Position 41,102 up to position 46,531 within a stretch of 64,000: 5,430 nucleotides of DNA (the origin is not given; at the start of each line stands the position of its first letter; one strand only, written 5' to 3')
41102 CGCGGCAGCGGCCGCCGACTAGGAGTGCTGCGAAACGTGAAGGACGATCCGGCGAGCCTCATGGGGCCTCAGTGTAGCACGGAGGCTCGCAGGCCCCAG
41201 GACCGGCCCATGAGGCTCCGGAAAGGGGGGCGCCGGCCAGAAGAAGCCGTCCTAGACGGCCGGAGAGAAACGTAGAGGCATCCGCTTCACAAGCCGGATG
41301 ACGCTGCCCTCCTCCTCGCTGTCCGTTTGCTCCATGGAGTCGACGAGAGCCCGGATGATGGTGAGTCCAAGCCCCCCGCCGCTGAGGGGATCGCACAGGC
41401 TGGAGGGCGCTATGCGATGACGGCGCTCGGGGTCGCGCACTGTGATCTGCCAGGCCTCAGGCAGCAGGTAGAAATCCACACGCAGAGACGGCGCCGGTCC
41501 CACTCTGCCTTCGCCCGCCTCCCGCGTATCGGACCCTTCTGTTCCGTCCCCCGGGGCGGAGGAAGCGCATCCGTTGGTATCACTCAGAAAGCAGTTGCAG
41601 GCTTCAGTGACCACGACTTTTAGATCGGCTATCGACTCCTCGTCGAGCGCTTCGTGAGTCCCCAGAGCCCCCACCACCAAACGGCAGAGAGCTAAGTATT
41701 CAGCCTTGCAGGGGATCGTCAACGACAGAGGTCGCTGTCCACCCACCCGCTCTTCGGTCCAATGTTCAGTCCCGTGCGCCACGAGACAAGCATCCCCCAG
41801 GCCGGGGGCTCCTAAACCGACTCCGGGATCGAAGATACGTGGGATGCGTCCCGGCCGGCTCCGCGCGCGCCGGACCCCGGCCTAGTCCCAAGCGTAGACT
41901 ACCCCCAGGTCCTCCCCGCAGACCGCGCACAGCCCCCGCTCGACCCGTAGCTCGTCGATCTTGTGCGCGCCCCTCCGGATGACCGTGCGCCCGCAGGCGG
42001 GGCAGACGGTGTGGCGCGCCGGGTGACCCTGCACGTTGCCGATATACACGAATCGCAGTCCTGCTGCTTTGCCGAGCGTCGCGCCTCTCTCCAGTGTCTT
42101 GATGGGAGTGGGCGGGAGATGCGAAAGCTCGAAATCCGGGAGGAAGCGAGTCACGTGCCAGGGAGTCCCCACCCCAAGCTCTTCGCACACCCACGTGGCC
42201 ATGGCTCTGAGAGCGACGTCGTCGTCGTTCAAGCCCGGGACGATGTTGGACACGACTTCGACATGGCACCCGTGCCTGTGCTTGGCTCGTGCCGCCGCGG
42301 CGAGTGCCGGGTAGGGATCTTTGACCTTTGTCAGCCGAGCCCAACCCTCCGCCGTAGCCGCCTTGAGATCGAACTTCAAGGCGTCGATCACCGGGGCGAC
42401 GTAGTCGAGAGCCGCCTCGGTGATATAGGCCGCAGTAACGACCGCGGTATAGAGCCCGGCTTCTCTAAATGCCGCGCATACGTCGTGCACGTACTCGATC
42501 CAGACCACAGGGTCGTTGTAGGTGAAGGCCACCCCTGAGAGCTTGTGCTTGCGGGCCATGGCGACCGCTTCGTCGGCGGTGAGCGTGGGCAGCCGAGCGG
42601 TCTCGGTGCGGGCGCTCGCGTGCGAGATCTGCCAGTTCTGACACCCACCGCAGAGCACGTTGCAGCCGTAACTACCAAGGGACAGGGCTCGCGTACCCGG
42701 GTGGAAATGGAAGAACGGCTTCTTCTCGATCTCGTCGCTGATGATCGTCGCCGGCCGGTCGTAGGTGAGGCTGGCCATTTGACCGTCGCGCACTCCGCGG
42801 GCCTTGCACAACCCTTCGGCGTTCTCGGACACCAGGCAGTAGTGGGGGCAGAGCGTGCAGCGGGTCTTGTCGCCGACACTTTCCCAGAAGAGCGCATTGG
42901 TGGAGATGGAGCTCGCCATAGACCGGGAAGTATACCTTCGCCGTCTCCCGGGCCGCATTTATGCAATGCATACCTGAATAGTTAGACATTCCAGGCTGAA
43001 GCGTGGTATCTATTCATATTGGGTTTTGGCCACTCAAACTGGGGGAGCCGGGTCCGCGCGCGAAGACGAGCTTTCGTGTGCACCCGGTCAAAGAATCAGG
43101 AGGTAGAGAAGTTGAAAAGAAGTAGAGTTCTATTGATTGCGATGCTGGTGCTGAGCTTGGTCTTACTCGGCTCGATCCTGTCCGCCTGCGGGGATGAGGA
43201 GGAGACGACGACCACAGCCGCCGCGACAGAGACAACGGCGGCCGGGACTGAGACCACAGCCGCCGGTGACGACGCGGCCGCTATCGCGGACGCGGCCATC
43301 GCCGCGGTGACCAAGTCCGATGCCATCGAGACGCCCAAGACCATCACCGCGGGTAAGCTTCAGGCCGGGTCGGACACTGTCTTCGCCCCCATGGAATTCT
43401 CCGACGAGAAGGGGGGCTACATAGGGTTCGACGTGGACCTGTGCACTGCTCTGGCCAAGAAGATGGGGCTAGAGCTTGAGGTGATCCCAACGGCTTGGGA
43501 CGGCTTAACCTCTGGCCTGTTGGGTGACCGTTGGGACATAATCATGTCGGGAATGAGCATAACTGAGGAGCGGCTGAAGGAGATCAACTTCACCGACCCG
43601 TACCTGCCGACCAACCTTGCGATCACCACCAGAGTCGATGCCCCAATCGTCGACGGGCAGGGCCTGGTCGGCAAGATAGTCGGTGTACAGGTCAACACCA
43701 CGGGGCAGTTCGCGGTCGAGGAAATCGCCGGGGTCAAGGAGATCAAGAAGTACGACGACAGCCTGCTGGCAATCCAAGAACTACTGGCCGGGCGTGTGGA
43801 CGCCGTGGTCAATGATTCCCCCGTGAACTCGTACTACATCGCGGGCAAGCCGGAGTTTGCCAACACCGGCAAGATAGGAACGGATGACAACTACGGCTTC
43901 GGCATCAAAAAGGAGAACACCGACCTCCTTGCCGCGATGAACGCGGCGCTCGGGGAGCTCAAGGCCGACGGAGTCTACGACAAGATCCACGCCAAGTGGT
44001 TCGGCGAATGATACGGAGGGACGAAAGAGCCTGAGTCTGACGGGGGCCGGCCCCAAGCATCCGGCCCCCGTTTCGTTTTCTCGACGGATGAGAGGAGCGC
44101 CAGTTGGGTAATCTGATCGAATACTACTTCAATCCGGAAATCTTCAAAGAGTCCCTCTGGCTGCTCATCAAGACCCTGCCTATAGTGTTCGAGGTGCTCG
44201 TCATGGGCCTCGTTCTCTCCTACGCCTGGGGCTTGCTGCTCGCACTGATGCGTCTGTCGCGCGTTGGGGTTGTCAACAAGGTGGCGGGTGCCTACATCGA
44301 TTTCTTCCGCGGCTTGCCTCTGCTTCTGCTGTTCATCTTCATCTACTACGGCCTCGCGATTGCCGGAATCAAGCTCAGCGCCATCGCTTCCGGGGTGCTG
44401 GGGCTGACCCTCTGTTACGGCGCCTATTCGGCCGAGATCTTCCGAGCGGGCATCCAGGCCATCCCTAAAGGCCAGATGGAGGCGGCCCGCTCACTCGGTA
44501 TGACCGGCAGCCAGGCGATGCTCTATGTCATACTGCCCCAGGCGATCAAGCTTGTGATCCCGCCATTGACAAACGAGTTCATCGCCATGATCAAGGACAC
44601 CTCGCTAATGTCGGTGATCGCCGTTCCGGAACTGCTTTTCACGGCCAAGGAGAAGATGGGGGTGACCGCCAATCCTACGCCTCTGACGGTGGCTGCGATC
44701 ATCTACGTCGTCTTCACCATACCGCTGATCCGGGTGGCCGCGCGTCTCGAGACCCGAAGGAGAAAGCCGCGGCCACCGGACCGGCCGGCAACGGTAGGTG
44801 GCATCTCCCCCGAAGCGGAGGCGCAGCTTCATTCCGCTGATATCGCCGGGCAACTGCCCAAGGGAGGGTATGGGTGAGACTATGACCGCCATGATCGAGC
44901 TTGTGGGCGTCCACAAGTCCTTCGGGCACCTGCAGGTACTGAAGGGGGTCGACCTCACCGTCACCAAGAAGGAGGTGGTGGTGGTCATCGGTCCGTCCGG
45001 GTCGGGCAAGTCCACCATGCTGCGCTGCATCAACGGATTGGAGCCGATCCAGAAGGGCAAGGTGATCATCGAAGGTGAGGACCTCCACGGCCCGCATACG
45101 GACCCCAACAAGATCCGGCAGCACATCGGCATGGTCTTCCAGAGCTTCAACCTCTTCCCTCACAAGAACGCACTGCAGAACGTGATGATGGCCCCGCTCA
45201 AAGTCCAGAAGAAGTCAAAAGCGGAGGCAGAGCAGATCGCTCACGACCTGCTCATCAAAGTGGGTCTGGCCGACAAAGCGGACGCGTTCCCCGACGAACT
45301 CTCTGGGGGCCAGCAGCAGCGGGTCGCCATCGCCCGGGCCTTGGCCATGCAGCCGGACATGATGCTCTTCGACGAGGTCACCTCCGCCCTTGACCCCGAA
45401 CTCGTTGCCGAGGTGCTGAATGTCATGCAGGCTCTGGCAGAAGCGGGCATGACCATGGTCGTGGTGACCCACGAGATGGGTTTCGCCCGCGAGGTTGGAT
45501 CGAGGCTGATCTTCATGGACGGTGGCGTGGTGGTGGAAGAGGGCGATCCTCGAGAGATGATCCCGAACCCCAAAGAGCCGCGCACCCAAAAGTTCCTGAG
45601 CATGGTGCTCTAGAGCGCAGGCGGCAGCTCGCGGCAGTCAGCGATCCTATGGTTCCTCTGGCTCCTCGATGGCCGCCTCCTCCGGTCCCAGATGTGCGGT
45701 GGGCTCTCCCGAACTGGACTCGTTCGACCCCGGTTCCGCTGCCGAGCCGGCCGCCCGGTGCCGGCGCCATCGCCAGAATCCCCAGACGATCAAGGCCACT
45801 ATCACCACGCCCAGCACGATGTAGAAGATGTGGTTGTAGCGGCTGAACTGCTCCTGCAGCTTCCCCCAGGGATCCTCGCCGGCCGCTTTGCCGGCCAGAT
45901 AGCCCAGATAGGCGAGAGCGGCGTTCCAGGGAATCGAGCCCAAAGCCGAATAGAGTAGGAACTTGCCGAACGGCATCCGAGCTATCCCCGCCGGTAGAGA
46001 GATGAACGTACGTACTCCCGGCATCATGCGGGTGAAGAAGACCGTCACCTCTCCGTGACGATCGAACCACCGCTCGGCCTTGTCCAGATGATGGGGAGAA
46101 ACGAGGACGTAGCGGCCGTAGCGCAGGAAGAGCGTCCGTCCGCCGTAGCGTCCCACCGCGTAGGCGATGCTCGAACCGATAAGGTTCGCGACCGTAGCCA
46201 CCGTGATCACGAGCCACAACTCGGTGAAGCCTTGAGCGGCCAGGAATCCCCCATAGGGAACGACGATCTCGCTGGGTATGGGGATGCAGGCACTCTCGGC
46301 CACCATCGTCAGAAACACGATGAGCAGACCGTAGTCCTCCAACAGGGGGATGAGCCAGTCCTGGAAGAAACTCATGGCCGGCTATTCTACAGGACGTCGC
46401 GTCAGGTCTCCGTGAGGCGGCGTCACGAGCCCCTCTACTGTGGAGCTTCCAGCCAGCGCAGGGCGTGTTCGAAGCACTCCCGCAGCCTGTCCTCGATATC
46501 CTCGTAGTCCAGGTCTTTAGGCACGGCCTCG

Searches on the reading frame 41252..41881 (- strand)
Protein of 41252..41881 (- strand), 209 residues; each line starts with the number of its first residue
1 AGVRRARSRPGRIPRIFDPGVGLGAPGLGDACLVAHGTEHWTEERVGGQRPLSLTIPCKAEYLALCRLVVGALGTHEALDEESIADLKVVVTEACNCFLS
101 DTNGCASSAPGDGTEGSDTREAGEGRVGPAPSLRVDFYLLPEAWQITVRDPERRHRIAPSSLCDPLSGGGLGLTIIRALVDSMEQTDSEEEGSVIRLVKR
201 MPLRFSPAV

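Call 12: search_protein_families(library=pfam, max_evalue=0.00001, proteins=[window:41252-41881:-])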
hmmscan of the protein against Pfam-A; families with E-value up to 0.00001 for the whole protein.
window:41252-41881:- (209 aa): 1 family
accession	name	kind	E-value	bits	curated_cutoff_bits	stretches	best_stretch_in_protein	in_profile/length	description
PF13581.12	HATPase_c_2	-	1.4e-10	41.7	27.4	1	57-199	2-127/127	Histidine kinase-like ATPase domain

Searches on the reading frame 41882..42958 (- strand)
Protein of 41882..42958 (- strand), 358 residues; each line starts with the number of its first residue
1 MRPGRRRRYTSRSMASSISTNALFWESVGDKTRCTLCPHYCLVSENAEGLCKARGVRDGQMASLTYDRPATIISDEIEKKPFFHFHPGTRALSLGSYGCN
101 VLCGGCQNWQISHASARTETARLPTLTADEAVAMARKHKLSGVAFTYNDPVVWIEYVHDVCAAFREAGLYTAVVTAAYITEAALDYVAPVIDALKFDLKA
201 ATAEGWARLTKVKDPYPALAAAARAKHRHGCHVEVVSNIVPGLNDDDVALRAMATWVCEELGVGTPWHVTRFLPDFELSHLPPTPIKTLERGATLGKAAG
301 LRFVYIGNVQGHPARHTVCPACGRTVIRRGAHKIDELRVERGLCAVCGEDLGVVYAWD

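Call 12: search_protein_families(library=pfam, max_evalue=0.00001, proteins=[window:41882-42958:-])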
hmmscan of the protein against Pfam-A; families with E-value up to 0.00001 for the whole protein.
window:41882-42958:- (358 aa): 1 family
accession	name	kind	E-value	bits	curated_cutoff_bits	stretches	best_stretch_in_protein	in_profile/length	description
PF04055.27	Radical_SAM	-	4e-11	43.8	29.5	1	96-248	4-159/166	Radical SAM superfamily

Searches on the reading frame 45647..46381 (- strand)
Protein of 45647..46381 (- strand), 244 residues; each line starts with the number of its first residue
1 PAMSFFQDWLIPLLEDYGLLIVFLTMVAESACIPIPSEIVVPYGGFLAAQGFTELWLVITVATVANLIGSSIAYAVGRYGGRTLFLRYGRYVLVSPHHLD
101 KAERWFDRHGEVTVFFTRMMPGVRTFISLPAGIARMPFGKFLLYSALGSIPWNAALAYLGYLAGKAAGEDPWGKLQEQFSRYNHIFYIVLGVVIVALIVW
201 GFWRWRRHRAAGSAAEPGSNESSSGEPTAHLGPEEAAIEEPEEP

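Call 12: search_protein_families(library=pfam, max_evalue=0.00001, proteins=[window:45647-46381:-])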
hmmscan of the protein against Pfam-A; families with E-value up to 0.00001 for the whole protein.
window:45647-46381:- (244 aa): 1 family
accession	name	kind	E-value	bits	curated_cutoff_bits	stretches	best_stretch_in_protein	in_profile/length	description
PF09335.16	VTT_dom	-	1.4e-28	100.3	33.9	1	41-162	7-123/123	VTT domain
